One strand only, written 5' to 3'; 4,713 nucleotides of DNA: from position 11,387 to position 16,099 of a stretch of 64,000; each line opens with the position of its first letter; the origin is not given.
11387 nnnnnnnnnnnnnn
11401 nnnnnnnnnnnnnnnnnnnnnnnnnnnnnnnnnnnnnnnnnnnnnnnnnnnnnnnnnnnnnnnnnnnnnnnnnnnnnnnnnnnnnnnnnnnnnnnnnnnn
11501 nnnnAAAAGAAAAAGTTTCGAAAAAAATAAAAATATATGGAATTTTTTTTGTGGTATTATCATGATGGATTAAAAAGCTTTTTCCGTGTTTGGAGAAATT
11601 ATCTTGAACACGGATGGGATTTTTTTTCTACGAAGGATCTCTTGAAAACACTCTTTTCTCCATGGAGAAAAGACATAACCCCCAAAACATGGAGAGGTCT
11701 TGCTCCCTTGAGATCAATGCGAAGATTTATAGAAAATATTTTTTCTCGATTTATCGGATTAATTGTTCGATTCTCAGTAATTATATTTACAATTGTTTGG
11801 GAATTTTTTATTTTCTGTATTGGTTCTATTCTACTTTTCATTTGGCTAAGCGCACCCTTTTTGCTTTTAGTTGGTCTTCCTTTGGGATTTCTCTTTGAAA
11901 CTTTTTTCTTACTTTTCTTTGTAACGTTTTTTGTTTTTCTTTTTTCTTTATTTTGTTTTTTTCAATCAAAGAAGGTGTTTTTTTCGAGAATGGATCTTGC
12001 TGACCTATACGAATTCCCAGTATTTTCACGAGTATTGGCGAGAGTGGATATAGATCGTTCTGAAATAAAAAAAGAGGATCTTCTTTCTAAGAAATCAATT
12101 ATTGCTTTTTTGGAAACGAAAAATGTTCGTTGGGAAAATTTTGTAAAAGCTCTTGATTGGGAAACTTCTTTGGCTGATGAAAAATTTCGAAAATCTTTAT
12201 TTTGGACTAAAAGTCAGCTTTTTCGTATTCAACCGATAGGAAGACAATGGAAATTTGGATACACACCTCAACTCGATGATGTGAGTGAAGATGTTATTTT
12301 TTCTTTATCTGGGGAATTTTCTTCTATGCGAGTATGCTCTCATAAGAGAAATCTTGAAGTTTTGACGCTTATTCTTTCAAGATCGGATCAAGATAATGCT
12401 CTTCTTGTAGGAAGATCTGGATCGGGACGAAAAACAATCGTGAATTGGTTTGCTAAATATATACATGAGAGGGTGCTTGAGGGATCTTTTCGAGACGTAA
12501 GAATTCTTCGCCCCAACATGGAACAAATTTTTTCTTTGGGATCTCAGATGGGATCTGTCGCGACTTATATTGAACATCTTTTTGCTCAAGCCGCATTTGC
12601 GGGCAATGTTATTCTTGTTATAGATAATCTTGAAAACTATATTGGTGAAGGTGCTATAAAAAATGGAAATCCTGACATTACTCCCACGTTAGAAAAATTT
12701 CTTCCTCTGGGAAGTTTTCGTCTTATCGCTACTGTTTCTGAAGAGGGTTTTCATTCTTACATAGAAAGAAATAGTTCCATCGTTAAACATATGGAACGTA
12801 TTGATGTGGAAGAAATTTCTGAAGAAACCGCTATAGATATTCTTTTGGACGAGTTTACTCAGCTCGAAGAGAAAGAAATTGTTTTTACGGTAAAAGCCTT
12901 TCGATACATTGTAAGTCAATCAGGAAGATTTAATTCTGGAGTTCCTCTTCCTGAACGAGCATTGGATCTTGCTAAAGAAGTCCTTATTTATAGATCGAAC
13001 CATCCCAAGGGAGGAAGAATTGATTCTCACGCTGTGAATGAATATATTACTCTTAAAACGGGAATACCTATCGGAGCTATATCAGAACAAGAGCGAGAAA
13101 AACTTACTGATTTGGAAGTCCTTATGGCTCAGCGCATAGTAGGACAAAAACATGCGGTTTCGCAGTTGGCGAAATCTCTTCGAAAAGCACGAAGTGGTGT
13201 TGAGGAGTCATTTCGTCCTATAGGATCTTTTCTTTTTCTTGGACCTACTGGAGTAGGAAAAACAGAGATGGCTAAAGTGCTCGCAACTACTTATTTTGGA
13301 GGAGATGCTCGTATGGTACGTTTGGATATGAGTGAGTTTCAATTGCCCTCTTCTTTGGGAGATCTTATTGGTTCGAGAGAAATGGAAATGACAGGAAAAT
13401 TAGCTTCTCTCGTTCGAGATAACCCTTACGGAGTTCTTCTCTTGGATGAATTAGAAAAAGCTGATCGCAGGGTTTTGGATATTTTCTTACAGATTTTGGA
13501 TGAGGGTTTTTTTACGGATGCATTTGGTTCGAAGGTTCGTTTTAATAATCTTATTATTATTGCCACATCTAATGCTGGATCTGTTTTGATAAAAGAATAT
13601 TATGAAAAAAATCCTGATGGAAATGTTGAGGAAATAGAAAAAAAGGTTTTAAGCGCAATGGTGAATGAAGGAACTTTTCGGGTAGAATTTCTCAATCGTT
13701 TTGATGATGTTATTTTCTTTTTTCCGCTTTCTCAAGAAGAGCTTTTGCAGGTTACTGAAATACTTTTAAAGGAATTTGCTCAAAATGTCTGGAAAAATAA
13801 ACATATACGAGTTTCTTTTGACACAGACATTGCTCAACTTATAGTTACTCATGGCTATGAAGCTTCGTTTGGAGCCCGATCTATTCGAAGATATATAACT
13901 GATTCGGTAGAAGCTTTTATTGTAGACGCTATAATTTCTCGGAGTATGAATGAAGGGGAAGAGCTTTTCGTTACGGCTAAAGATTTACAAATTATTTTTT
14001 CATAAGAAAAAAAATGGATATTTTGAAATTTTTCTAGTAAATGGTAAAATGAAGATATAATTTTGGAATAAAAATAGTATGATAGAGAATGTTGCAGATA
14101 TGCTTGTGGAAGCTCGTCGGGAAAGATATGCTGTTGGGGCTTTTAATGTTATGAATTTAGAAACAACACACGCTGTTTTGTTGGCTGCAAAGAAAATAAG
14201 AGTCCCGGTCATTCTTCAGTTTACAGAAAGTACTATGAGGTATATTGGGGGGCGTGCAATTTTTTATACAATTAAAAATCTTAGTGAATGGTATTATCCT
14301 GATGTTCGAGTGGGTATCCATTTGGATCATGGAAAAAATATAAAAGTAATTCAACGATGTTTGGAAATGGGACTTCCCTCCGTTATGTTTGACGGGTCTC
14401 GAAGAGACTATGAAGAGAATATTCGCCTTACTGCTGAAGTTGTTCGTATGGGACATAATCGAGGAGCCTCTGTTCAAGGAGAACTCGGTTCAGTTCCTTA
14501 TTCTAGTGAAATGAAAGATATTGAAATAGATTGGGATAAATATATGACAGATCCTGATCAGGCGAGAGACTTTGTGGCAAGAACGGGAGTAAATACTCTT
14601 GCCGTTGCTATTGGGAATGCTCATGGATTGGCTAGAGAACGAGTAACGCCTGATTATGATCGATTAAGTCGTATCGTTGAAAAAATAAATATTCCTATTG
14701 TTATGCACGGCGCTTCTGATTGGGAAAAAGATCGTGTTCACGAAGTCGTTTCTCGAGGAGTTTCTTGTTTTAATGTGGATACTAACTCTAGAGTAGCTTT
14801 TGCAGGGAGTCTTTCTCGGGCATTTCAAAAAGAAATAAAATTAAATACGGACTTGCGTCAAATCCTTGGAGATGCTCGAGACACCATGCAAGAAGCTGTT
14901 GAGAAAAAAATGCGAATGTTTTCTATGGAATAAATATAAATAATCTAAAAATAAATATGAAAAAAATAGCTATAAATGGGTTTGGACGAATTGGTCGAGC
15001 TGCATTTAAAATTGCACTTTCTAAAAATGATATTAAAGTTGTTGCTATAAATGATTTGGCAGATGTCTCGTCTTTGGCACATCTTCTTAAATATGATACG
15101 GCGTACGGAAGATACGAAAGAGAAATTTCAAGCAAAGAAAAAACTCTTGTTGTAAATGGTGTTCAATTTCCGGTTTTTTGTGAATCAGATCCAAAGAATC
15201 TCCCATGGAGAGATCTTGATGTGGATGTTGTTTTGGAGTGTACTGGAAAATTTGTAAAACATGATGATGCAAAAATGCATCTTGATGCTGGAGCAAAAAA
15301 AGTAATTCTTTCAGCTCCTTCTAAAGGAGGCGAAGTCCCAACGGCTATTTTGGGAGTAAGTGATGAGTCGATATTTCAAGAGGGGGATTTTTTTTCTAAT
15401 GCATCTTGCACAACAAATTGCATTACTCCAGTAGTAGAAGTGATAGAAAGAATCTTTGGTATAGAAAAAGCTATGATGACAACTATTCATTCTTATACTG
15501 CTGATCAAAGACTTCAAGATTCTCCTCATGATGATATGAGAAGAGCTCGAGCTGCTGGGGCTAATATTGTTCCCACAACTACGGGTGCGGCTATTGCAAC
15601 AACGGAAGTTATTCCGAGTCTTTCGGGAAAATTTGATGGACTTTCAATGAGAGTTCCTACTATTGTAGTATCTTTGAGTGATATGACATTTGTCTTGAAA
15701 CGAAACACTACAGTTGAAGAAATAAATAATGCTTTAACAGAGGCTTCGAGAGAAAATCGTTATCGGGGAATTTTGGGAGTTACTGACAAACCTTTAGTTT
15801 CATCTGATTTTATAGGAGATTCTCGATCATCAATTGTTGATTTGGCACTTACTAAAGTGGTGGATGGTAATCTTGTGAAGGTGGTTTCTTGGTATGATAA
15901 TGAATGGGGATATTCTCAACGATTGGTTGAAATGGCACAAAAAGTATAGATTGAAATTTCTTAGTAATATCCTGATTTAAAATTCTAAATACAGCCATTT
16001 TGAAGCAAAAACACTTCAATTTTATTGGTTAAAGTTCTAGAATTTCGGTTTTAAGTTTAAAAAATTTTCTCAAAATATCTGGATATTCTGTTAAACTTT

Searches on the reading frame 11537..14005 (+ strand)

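Call 12: search_protein_families(library=pfam, proteins=[window:11537-14005:+], max_evalue=0.001)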
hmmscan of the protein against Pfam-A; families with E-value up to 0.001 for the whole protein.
window:11537-14005:+ (822 aa): 9 families
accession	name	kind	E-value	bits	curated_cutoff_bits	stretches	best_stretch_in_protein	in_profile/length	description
PF07724.20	AAA_2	-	8.3e-39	133.7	27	1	560-724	1-165/166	AAA domain (Cdc48 subfamily)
PF10431.15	ClpB_D2-small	-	4.6e-14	52.7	21.9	1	731-810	1-79/81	C-terminal, D2-small domain, of ClpB protein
PF00004.35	AAA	-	1.2e-13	52.1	21.2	1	566-680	2-110/131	ATPase family associated with various cellular activities (AAA)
PF07728.20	AAA_5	-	3.3e-10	40.6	22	1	565-682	2-125/139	AAA domain (dynein-related subfamily)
PF05673.19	DUF815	-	4.1e-06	26.6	23.8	0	666-752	137-215/249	Protein of unknown function (DUF815)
PF13191.12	AAA_16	-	1.2e-05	26.4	32.6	0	279-326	15-68/167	AAA ATPase domain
PF00158.32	Sigma54_activat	-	1.2e-05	25.5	20.2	1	551-679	11-142/168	Sigma-54 interaction domain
PF20720.3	nSTAND3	-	0.00044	20.4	27.2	0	566-597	21-52/155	Novel STAND NTPase 3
PF01078.27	Mg_chelatase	-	0.00081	19.3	20.3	0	608-657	88-133/207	Magnesium chelatase, subunit ChlI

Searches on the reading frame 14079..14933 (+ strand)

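Call 12: search_protein_families(library=pfam, proteins=[window:14079-14933:+], max_evalue=0.001)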
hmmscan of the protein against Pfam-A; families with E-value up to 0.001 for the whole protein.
window:14079-14933:+ (284 aa): 1 family
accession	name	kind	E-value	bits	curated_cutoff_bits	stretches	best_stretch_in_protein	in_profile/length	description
PF01116.26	F_bP_aldolase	-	9.6e-80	268.5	25.5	1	4-282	2-273/277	Fructose-bisphosphate aldolase class-II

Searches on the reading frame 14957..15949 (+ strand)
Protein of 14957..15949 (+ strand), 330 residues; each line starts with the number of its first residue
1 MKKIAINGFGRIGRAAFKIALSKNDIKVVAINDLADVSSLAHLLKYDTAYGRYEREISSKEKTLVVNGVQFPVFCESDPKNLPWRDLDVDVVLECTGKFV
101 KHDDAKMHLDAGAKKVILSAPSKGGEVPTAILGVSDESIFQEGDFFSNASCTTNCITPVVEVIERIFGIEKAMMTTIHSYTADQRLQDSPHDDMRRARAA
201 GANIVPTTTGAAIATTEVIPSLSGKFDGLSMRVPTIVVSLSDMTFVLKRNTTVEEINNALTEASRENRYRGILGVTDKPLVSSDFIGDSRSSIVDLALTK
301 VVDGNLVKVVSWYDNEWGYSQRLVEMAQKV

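Call 12: search_protein_families(library=pfam, proteins=[window:14957-15949:+], max_evalue=0.001)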
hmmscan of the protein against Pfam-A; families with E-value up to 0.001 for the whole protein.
window:14957-15949:+ (330 aa): 2 families
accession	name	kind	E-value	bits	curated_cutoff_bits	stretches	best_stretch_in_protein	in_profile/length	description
PF02800.25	Gp_dh_C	-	9.5e-60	201.2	24.4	1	156-313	1-158/158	Glyceraldehyde 3-phosphate dehydrogenase, C-terminal domain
PF00044.30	Gp_dh_N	-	9.3e-38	129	31.7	1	3-101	2-100/101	Glyceraldehyde 3-phosphate dehydrogenase, NAD binding domain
